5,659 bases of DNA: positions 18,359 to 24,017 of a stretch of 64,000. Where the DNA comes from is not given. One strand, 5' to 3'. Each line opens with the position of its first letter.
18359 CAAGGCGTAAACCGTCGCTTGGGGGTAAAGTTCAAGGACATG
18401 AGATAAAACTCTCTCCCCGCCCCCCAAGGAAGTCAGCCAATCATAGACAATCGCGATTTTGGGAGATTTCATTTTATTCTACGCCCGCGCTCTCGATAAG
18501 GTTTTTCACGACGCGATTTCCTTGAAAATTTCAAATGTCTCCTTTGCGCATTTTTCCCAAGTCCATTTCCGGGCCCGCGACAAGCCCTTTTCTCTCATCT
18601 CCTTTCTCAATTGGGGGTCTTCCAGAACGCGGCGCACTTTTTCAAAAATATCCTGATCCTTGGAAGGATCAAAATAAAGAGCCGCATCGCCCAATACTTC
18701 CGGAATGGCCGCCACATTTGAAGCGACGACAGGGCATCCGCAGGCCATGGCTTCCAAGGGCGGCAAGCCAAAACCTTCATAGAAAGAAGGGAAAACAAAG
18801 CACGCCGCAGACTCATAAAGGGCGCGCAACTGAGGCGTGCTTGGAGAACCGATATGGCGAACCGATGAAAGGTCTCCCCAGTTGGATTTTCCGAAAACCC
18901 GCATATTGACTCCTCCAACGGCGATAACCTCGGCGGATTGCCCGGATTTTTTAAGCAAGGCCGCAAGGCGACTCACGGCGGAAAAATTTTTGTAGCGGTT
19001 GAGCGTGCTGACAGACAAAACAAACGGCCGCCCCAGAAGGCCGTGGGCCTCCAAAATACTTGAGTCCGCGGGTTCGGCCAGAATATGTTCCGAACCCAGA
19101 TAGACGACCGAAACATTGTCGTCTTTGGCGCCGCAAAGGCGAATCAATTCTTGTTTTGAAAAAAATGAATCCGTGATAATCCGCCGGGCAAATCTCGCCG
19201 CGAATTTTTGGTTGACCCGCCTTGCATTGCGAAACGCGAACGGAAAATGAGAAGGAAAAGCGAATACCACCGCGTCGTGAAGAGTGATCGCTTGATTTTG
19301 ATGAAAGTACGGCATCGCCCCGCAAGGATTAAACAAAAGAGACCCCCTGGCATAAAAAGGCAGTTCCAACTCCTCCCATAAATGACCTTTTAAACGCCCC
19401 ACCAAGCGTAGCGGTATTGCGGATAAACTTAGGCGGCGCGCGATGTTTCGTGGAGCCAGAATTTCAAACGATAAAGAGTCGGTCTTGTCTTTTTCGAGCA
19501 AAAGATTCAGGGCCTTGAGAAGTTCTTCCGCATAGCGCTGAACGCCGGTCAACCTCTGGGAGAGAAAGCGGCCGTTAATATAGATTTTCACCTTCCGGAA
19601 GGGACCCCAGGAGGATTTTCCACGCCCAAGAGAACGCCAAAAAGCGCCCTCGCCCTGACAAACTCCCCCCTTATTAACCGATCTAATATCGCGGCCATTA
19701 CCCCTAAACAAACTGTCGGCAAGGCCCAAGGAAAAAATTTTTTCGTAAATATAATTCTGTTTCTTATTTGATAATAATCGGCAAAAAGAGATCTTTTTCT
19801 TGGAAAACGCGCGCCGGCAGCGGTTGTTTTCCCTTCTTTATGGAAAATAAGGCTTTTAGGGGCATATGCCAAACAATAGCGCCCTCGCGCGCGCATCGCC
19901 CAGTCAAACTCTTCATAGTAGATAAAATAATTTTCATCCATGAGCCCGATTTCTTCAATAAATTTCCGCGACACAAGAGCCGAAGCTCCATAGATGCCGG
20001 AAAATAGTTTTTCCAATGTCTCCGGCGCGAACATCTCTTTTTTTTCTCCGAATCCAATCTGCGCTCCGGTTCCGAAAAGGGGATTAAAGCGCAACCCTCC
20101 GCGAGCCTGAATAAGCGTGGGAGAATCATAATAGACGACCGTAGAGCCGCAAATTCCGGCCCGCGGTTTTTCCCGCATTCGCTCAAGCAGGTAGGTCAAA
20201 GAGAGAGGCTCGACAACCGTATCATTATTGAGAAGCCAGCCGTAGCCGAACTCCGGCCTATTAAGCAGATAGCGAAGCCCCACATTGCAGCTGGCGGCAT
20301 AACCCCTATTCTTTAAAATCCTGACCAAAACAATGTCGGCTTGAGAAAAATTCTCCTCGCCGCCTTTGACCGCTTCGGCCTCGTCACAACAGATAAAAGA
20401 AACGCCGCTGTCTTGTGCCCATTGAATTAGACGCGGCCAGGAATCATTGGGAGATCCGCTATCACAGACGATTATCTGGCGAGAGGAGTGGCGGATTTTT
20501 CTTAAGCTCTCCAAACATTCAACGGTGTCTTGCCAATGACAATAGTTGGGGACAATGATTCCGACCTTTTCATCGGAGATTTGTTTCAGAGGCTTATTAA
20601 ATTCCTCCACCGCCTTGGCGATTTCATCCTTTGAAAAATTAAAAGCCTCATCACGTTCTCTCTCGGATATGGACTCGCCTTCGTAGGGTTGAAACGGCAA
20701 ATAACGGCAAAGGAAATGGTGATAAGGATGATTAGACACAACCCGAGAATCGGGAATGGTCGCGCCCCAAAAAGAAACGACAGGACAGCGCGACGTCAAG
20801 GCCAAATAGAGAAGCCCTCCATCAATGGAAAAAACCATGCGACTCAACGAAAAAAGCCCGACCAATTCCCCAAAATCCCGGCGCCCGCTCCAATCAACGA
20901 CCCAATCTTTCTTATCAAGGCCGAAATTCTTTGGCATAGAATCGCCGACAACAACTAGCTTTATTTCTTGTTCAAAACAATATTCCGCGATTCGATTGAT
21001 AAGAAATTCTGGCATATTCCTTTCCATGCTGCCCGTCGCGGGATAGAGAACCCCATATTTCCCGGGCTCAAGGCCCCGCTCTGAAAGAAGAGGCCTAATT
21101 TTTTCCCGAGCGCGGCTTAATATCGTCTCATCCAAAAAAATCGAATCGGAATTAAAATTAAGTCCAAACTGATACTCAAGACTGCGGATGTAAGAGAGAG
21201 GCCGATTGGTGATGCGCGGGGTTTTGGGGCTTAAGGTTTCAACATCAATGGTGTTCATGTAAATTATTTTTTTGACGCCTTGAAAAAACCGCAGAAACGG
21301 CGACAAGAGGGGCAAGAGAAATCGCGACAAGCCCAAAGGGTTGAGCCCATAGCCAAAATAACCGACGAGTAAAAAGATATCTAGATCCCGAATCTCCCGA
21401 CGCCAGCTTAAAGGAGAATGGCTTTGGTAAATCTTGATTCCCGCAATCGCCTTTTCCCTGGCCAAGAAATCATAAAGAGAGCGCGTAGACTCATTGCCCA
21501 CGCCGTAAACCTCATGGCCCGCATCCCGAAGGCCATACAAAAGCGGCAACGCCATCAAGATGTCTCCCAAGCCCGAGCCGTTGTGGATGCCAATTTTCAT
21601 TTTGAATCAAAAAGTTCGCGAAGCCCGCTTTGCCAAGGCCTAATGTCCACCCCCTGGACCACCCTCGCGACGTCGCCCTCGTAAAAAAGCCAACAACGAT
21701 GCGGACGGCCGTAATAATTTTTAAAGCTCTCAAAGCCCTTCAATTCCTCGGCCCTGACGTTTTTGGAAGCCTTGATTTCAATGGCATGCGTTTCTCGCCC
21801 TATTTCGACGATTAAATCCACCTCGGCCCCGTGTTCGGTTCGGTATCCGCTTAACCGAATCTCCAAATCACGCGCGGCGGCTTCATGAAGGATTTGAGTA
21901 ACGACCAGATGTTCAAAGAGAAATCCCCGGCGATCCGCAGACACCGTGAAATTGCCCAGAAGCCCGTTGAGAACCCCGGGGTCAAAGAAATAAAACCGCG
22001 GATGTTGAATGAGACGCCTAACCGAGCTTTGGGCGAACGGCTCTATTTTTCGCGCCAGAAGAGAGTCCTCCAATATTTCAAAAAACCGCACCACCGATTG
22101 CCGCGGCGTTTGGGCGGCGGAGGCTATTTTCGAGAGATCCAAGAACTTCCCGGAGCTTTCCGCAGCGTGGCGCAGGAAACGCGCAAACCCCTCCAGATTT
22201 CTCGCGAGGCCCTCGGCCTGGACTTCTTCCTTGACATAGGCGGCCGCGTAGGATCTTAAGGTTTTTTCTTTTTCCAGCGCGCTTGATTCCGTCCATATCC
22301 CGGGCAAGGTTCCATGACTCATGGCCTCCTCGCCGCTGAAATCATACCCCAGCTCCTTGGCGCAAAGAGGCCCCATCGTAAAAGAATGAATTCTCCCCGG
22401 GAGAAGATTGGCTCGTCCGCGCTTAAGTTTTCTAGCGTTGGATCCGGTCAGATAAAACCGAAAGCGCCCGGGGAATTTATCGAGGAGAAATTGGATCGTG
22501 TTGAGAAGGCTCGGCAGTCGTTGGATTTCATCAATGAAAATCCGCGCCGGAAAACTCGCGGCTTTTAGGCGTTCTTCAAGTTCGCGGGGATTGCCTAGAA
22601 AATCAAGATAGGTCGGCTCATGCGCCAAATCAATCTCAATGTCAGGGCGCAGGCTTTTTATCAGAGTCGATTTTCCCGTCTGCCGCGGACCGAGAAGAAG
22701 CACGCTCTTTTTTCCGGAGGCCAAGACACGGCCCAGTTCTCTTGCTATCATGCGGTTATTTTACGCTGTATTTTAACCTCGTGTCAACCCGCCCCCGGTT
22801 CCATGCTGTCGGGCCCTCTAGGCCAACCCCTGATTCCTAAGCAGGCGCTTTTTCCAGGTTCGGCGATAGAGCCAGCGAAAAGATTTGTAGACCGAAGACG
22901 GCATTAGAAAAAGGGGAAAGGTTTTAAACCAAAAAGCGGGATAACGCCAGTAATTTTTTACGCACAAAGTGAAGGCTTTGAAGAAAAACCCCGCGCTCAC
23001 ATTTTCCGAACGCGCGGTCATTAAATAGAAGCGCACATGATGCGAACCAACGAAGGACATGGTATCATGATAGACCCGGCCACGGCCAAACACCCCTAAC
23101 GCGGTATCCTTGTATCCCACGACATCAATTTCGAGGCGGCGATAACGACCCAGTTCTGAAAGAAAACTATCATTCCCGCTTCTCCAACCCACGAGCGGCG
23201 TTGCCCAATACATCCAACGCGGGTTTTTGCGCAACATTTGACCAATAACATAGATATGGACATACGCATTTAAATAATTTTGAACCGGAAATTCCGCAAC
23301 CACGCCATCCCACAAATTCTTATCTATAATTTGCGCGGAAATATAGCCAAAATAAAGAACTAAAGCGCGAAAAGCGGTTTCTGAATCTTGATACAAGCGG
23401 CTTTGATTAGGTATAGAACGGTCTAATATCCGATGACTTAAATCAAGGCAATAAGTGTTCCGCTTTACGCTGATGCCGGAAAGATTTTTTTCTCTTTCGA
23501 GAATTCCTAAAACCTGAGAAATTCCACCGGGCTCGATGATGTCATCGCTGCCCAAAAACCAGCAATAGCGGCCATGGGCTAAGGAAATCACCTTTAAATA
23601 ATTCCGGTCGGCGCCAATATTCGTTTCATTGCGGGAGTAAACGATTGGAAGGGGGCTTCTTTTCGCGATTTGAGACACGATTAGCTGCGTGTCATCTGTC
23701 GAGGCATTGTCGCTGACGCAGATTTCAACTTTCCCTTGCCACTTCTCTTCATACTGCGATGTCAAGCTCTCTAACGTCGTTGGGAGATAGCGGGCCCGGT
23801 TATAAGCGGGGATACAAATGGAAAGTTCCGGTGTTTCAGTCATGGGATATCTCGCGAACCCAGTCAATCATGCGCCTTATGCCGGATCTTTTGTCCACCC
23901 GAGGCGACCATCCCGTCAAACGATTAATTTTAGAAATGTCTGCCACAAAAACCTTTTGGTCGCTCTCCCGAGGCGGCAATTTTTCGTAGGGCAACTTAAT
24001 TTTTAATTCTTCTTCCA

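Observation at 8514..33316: The glycan locus as a cassette landing pad: 7 TA/Abi modules and 3 AAA ATPases sit at gene junctions and leave gene-end echoes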

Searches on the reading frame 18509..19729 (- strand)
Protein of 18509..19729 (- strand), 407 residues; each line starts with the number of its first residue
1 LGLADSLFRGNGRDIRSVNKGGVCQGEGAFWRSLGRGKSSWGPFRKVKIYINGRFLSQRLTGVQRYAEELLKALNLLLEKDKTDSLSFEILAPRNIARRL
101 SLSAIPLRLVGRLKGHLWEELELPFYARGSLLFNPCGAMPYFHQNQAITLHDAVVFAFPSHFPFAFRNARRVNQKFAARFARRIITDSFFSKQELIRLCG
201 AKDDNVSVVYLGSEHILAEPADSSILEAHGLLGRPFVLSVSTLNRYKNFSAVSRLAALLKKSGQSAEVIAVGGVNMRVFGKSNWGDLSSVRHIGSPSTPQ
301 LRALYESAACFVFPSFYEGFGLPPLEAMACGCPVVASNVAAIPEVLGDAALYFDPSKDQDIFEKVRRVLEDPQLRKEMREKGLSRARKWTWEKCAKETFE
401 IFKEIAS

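Call 5: search_protein_families(library=pfam, proteins=[window:18509-19729:-], max_evalue=0.01)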
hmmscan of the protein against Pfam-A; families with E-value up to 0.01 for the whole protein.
window:18509-19729:- (407 aa): 5 families
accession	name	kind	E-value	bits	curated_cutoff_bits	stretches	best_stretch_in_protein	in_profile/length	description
PF00534.26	Glycos_transf_1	-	5.2e-30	104.7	26.4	1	233-382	14-169/172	Glycosyl transferases group 1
PF13692.12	Glyco_trans_1_4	-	9.6e-23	81.5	27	1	235-371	2-142/142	Glycosyl transferases group 1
PF13524.12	Glyco_trans_1_2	-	1.8e-12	47.8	25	1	272-397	13-141/144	Glycosyl transferase-like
PF20706.3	GT4-conflict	-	4.8e-08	32.8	26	1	300-396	274-383/385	Family 4 Glycosyltransferase in conflict systems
PF13439.12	Glyco_transf_4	-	0.0013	19.3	28.5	0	149-212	102-165/170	Glycosyltransferase Family 4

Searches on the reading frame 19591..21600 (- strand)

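Call 5: search_protein_families(library=pfam, proteins=[window:19591-21600:-], max_evalue=0.01)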
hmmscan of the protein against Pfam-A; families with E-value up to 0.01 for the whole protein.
window:19591-21600:- (670 aa): 2 families
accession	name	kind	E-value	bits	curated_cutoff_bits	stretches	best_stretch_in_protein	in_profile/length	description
PF00535.33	Glycos_transf_2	-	9.3e-13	48.9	23.3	1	348-503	2-131/168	Glycosyl transferase family 2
PF13632.12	Glyco_trans_2_3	-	4.1e-06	27.2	27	1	456-619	4-142/198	Glycosyl transferase family group 2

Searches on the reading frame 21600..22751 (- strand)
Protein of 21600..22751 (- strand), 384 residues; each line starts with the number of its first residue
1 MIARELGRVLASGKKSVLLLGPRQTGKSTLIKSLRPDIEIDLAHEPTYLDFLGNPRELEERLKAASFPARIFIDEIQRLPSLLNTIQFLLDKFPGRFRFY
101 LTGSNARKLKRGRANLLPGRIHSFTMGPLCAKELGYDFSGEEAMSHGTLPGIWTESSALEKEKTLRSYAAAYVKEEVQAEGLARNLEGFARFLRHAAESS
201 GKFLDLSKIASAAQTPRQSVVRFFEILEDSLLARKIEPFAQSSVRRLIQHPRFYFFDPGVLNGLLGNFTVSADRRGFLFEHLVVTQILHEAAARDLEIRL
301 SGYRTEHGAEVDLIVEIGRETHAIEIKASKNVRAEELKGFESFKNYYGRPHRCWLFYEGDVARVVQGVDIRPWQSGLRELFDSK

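Call 5: search_protein_families(library=pfam, proteins=[window:21600-22751:-], max_evalue=0.01)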
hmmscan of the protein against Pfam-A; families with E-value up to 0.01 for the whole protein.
window:21600-22751:- (384 aa): 5 families
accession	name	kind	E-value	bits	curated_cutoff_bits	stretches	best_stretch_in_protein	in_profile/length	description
PF13635.12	DUF4143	-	3.3e-27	95.6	28.1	1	176-329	3-160/160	Domain of unknown function (DUF4143)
PF13173.12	AAA_14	-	1.9e-20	73.6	27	1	15-134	3-128/129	AAA domain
PF13401.12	AAA_22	-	0.0005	20.8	27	0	12-35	3-26/130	AAA domain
PF13191.12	AAA_16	-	0.00075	20.5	32.6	1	3-41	13-51/167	AAA ATPase domain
PF00004.35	AAA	-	0.0093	16.9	21.2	0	17-79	1-69/131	ATPase family associated with various cellular activities (AAA)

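Call 39: search_protein_families(library=padloc, proteins=[window:21600-22751:-], max_evalue=0.001)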
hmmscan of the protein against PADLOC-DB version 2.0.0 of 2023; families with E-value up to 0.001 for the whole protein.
window:21600-22751:- (384 aa): 8 families
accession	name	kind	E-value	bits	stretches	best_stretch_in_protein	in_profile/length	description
PDLC04790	PDC-S01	-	1.8e-58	196.2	2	142-360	176-400/422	-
PDLC04789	PDC-S01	-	1.1e-43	147.7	1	3-341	3-353/375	-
PDLC04787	PDC-S01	-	8.6e-28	95.3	1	17-347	30-379/412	-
PDLC04791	PDC-S01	-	4.4e-20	69.7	1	18-347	23-367/395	-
PDLC04788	PDC-S01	-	5.6e-14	49.9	2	189-340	233-394/448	-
PDLC04792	PDC-S01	-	9.6e-12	42.2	1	5-105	9-122/452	-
PDLC04786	PDC-S01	-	1e-11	42.3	2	252-341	307-399/439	-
PDLC01903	CARF4--CARF_PDDEXK_TM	-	0.00079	16.9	1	196-348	205-336/380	-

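Call 40: search_protein_families(library=ncbifam, proteins=[window:21600-22751:-], max_evalue=0.00001)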
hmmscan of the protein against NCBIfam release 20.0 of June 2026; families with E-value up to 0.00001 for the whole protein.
window:21600-22751:- (384 aa): 0 families

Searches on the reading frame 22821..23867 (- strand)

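Call 5: search_protein_families(library=pfam, proteins=[window:22821-23867:-], max_evalue=0.01)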
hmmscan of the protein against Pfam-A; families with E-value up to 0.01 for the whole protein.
window:22821-23867:- (349 aa): 3 families
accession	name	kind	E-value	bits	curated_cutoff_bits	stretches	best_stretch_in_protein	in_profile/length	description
PF00535.33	Glycos_transf_2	-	1.7e-23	83.8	23.3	1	16-149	1-130/168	Glycosyl transferase family 2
PF13641.12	Glyco_tranf_2_3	-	1.9e-06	28.5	27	1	13-127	1-114/230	Glycosyltransferase like family 2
PF10111.15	Glyco_tranf_2_2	-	0.0046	16.9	27.3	1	17-124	4-107/276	Glycosyltransferase like family 2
